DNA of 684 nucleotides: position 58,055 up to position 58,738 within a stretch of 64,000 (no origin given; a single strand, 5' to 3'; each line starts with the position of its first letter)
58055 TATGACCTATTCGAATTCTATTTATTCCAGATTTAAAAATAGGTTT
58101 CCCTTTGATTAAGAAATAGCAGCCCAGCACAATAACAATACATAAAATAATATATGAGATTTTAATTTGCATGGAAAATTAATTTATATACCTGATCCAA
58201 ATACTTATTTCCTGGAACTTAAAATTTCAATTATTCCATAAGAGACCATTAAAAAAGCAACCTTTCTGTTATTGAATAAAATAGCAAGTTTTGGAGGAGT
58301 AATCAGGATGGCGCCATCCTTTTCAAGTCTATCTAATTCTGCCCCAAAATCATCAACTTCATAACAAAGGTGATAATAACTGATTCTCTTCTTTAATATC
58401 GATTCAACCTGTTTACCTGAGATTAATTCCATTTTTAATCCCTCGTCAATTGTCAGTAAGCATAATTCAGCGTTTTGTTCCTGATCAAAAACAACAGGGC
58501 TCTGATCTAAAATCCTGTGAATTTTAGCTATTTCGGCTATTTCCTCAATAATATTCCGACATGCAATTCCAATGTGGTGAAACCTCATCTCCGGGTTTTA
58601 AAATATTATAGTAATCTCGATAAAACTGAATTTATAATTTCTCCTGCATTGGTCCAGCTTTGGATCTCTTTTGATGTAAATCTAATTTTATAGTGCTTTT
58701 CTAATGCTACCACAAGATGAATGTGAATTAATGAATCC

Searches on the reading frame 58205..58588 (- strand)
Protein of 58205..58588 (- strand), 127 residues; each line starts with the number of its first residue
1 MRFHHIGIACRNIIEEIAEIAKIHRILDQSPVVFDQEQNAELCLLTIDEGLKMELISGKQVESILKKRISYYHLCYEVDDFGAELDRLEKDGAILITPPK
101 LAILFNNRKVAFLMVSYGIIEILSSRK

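Call 4: search_protein_families(library=pfam, proteins=[window:58205-58588:-], max_evalue=0.01)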
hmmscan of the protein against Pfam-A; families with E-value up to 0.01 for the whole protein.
window:58205-58588:- (127 aa): 1 family
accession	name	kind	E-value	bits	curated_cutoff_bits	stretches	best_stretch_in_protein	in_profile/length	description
PF13669.12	Glyoxalase_4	-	8.3e-13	49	27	1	4-112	1-109/109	Glyoxalase/Bleomycin resistance protein/Dioxygenase superfamily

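Call 16: search_protein_families(library=ncbifam, proteins=[window:58205-58588:-], max_evalue=0.01)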
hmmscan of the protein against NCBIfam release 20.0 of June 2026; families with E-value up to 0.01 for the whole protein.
window:58205-58588:- (127 aa): 1 family
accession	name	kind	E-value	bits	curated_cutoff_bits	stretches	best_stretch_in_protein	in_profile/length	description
TIGR03081.1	metmalonyl_epim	equivalog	0.001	19.6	114.95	1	2-98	1-101/129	methylmalonyl-CoA epimerase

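Call 45: search_solved_structures(query=window:58205-58588:-, max_evalue=1, show_alignments=2)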
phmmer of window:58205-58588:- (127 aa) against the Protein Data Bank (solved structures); distinct sequences matched with E-value up to 1: 2.
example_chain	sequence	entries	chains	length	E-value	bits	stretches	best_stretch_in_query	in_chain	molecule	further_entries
2qh0_A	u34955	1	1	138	5.6e-14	55.3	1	2-124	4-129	Lactoylglutathione lyase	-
3hdp_A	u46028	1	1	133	7.1e-14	55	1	2-124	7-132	Glyoxalase-I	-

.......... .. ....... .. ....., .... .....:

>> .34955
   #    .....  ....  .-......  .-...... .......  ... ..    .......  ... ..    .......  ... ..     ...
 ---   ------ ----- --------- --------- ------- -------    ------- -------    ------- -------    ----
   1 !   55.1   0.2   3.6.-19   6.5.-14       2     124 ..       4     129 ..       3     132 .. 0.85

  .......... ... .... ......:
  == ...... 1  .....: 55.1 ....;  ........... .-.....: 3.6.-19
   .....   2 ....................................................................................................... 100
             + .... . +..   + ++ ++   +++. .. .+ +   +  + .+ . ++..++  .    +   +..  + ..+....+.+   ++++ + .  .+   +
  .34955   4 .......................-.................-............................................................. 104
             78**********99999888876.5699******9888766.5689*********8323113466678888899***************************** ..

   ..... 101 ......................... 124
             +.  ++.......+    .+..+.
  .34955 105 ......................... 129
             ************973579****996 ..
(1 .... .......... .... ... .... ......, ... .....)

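Call 76: search_protein_representatives(protein=window:58205-58588:-)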
Query: 127 residues. Proteins with E-value up to 0.001 (for the whole library): 891; up to 1e-10: 209; up to 1e-30: 5. The best 150 are listed.
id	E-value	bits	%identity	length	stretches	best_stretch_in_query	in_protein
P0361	1.4e-34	134.8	51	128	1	1-123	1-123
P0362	7.0e-34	132.5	48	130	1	1-124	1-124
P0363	1.9e-31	124.7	49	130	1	1-124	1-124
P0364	5.4e-31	123.2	45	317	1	1-125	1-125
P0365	6.1e-31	123.0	43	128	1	1-124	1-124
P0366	1.2e-30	122.1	49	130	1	2-125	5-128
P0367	5.3e-30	120.0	47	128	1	1-124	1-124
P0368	2.8e-29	117.6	46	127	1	1-125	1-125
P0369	6.6e-29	116.5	47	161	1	2-126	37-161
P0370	2.2e-28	114.8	47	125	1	1-124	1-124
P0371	8.8e-28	112.8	45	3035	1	1-125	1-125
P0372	1.7e-27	111.9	41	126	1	1-124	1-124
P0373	2.3e-27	111.5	46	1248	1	1-126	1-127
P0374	7.1e-27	109.9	42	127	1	3-124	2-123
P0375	1.2e-26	109.2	44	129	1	1-124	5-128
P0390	1.6e-24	102.3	40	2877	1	1-125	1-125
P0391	1.8e-24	102.1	41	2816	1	2-124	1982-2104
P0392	2.2e-24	101.9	47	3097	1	1-125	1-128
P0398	1.2e-23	99.5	43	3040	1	3-125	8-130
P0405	5.4e-23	97.4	42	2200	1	1-125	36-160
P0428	7.1e-21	90.5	40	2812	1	2-127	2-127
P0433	1.7e-20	89.3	39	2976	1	1-127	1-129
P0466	2.2e-18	82.5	38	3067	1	1-125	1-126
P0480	7.1e-17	77.6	30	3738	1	3-124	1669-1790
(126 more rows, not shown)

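Call 84: list_cluster_members(proteins=[P0371, P0390, P0392, P0398, P0466, P0480, P0433, P0428, P0405, P0391])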
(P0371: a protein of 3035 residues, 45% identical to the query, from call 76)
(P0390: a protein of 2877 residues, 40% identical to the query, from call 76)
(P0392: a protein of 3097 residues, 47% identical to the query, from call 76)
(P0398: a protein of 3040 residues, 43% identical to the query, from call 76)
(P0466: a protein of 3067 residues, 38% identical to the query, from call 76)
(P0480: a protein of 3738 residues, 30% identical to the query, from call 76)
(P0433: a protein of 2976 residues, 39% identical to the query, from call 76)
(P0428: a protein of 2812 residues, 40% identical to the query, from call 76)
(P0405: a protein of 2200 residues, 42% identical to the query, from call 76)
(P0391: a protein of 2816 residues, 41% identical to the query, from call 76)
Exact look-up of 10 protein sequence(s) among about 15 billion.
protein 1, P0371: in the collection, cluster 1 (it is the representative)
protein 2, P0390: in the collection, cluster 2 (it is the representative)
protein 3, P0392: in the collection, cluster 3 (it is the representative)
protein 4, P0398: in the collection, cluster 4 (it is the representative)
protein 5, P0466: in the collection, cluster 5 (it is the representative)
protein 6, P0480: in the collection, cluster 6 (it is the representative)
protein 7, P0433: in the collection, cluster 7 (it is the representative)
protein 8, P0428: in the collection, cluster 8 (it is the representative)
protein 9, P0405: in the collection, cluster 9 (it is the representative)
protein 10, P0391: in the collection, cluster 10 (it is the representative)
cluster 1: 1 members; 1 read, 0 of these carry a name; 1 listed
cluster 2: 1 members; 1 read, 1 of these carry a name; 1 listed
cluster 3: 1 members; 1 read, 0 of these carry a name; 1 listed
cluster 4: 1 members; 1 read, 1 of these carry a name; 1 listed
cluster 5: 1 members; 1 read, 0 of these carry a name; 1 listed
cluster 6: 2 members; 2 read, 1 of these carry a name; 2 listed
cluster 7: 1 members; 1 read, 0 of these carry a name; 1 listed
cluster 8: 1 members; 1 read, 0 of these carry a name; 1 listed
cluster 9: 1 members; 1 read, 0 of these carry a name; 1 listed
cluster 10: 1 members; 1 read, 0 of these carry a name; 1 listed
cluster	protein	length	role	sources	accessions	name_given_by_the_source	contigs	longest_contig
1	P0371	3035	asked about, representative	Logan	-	-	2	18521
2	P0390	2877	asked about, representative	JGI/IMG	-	amino acid adenylation domain-containing protein/FkbH-like protein/FkbM family ...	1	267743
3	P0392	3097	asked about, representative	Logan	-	-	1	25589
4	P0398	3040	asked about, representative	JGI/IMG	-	amino acid adenylation domain-containing protein/FkbH-like protein/FkbM family ...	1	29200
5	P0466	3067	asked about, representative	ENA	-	-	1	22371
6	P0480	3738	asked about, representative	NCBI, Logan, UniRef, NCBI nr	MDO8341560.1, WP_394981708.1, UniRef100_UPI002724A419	MAG: amino acid adenylation domain-containing protein [Cellvibrio sp.] | amino acid adenylation domain-containing protein n=1 Tax=Cellvibrio sp. TaxID=1965322 ... | amino acid adenylation domain-containing protein [Cellvibrio sp.]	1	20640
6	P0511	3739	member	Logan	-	-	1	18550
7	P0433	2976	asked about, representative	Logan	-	-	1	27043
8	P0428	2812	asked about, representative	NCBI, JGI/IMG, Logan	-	-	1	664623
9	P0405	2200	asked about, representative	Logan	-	-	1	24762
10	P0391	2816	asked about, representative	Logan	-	-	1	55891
